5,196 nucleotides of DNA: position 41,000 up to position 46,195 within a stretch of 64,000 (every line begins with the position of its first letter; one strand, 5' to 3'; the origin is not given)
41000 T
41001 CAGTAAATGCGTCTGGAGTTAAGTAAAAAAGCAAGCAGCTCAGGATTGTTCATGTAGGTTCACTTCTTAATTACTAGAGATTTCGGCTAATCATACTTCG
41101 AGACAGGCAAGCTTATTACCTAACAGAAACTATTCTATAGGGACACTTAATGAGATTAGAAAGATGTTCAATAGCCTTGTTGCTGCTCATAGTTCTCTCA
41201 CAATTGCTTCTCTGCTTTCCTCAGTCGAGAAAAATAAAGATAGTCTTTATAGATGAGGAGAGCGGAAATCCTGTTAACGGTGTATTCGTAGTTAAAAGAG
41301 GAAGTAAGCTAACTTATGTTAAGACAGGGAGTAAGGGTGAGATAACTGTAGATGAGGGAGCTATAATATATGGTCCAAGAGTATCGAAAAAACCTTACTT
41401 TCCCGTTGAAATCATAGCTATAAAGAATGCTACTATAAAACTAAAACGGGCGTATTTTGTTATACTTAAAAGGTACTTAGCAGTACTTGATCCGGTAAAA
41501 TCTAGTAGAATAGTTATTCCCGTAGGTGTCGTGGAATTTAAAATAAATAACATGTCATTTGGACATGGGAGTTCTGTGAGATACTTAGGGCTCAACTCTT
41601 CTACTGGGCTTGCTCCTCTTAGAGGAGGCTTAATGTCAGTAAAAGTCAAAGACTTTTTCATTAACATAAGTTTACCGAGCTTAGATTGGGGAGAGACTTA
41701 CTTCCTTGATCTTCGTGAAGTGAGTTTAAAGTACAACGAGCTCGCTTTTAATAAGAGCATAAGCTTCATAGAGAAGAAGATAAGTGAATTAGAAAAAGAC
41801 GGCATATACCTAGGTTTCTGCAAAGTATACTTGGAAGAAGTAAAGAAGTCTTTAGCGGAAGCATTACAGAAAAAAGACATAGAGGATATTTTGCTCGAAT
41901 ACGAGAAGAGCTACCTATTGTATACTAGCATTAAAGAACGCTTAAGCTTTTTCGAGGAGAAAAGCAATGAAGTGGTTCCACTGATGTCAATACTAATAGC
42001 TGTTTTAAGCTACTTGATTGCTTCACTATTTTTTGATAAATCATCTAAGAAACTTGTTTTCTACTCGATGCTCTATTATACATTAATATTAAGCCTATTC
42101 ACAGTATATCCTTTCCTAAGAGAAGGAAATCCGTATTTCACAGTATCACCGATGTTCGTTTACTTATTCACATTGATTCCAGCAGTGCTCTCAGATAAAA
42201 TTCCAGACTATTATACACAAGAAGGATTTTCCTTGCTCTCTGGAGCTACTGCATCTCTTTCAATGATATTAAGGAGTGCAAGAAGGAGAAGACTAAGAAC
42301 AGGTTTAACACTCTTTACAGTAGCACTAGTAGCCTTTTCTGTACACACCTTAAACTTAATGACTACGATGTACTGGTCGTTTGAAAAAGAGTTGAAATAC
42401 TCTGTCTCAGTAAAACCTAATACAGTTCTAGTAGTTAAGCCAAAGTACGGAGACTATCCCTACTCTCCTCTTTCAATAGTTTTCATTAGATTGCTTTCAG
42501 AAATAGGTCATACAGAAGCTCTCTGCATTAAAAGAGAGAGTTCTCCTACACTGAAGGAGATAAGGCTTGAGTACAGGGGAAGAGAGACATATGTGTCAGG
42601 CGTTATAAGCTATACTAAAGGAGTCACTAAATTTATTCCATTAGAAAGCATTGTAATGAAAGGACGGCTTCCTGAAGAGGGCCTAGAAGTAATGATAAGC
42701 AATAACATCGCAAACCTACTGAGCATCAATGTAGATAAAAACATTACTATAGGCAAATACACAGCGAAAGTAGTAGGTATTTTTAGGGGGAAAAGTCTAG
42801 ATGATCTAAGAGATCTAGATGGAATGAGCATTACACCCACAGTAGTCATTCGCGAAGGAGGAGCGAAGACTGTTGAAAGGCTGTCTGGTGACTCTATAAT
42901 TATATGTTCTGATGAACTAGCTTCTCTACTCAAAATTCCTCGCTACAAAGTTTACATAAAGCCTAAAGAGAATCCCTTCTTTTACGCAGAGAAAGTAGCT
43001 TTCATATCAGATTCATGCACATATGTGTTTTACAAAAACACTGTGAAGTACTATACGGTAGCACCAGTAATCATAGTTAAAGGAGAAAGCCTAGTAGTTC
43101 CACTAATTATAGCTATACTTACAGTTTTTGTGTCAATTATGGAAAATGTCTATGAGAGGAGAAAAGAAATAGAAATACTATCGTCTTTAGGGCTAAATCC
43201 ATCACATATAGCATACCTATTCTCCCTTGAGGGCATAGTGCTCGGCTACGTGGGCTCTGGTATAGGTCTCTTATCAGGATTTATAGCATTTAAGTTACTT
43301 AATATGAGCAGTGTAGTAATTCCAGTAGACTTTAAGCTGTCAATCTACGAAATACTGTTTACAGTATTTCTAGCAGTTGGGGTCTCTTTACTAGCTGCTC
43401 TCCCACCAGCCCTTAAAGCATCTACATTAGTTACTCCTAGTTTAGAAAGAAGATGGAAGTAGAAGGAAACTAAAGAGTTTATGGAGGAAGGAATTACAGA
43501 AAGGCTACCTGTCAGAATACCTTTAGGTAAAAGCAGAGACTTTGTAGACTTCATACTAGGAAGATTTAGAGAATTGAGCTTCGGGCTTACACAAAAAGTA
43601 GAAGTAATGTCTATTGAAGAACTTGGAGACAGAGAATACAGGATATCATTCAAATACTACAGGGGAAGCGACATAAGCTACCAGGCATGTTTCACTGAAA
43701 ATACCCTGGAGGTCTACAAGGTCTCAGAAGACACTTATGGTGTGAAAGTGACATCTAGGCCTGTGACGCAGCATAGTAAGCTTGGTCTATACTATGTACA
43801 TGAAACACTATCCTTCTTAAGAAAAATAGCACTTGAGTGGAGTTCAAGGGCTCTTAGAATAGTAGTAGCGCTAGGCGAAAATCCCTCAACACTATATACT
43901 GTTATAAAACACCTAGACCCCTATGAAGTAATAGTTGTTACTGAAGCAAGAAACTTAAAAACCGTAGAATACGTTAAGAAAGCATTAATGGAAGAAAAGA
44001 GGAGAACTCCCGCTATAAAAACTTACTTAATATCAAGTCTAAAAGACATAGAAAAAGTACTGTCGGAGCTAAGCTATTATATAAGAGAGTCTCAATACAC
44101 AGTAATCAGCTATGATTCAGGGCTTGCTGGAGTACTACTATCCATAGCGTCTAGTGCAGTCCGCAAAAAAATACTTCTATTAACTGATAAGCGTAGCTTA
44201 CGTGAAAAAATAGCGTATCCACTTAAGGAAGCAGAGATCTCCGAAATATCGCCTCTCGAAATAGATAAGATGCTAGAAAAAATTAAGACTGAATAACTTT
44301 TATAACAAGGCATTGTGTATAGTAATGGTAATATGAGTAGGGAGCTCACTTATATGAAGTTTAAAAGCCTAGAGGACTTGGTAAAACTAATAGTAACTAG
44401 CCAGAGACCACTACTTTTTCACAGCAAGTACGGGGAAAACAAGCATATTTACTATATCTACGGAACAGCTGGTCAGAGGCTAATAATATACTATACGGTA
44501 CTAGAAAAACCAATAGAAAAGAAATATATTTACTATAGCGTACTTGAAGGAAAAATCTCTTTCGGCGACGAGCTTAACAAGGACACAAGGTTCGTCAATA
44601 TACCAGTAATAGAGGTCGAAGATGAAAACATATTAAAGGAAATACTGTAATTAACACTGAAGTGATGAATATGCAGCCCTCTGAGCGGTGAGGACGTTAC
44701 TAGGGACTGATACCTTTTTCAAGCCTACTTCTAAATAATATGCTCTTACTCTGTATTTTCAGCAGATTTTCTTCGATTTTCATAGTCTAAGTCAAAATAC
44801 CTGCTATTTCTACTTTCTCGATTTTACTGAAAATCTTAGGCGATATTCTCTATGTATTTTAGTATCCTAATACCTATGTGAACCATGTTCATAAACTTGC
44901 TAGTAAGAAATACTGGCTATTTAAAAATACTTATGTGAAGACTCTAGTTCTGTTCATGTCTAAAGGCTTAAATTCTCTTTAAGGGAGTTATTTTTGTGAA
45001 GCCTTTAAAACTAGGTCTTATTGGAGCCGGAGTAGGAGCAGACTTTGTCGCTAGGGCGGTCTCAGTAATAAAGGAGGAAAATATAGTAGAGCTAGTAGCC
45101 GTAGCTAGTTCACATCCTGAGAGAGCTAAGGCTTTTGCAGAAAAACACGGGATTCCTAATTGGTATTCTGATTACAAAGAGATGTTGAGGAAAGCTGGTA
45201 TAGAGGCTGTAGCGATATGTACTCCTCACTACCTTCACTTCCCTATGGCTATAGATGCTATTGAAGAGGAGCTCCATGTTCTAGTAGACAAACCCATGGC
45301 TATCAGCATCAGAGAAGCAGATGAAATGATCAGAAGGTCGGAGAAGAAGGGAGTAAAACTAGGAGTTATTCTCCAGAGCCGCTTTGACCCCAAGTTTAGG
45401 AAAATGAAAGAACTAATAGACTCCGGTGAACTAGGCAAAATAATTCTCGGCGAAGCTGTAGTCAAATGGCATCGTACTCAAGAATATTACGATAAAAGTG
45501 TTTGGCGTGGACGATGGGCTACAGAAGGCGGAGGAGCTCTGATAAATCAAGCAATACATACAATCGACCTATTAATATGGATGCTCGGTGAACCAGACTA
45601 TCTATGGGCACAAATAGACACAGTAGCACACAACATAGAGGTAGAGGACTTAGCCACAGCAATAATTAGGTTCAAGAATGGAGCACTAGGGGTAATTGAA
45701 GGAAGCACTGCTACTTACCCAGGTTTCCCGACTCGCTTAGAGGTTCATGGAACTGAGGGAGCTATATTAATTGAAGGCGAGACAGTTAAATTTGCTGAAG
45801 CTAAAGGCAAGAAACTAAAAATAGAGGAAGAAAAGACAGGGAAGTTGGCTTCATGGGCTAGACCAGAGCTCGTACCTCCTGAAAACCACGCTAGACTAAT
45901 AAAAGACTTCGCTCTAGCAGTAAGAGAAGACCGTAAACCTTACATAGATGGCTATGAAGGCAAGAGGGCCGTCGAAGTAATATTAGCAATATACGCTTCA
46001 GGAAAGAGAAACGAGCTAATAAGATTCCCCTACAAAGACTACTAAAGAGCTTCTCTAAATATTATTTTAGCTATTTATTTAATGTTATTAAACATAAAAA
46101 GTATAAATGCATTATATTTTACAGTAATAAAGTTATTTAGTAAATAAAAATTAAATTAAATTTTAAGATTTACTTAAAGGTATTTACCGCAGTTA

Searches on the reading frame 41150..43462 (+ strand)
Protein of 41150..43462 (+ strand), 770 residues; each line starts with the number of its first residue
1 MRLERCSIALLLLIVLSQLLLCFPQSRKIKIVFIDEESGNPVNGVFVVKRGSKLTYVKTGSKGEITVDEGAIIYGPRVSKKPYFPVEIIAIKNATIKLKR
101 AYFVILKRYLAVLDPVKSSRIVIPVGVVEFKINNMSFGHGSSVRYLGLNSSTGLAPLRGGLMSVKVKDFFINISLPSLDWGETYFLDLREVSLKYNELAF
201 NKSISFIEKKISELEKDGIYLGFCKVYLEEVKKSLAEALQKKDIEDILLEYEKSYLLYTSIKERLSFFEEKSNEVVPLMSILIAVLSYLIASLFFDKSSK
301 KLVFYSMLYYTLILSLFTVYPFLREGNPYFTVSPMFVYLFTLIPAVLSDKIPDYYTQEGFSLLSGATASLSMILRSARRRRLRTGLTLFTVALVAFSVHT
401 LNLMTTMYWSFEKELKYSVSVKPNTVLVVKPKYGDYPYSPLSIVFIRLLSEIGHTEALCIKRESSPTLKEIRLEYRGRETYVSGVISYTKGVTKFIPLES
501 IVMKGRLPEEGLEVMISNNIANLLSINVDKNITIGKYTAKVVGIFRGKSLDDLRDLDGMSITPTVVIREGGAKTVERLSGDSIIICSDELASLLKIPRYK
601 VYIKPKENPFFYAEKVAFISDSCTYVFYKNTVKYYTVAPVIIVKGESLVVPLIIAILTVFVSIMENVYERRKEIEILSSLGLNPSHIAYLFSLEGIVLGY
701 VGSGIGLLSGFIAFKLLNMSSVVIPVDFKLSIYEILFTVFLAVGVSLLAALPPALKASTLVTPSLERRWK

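Call 5: search_protein_families(library=pfam, proteins=[window:41150-43462:+], max_evalue=0.01)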
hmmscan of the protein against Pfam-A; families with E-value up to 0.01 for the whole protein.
window:41150-43462:+ (770 aa): 2 families
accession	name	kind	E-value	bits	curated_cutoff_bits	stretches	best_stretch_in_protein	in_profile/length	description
PF02687.27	FtsX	-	1.4e-15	57.8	25.5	1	650-759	6-117/120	FtsX-like permease C-terminal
PF12704.14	MacB_PCD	-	2.6e-05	25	27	1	387-562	1-171/207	MacB-like periplasmic core domain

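Call 72: search_protein_families(library=ncbifam, proteins=[window:41150-43462:+], max_evalue=0.01)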
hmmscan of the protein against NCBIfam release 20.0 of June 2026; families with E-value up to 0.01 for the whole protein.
window:41150-43462:+ (770 aa): 5 families
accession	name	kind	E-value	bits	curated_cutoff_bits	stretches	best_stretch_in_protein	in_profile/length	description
TIGR02212.1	lolCE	equivalog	1.5e-07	30.7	362.45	1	652-760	277-402/411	lipoprotein-releasing ABC transporter permease subunit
TIGR03434.1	ADOP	subfamily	5e-07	28.2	622.3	1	650-759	280-392/803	ADOP family duplicated permease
NF038347.1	FtsX_Gpos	exception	1.7e-05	24.3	225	1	647-718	173-245/296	permease-like cell division protein FtsX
TIGR00439.2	FtsX_Gneg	equivalog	0.0003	20.1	255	1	653-748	179-278/292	permease-like cell division protein FtsX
NF008076.0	PRK10814.1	exception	0.0023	17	473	1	649-759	270-389/399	lipoprotein-releasing ABC transporter permease subunit LolC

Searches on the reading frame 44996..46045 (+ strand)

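Call 6: search_protein_families(library=pfam, proteins=[window:44996-46045:+], max_evalue=0.001)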
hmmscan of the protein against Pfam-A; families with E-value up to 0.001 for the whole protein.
window:44996-46045:+ (349 aa): 4 families
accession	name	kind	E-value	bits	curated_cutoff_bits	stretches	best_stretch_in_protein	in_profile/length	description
PF22725.1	GFO_IDH_MocA_C3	-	1.9e-35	122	27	1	134-257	1-123/124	GFO/IDH/MocA C-terminal domain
PF01408.29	GFO_IDH_MocA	-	2.4e-26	93.2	24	1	5-124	2-118/120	Oxidoreductase family, NAD-binding Rossmann fold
PF02894.22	GFO_IDH_MocA_C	-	2.1e-25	90.3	22.9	1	138-337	1-211/218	Oxidoreductase family, C-terminal alpha/beta domain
PF22685.1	Gal80p_C-like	-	6.1e-05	23.7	29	0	132-215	1-86/152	Gal80p, C-terminal domain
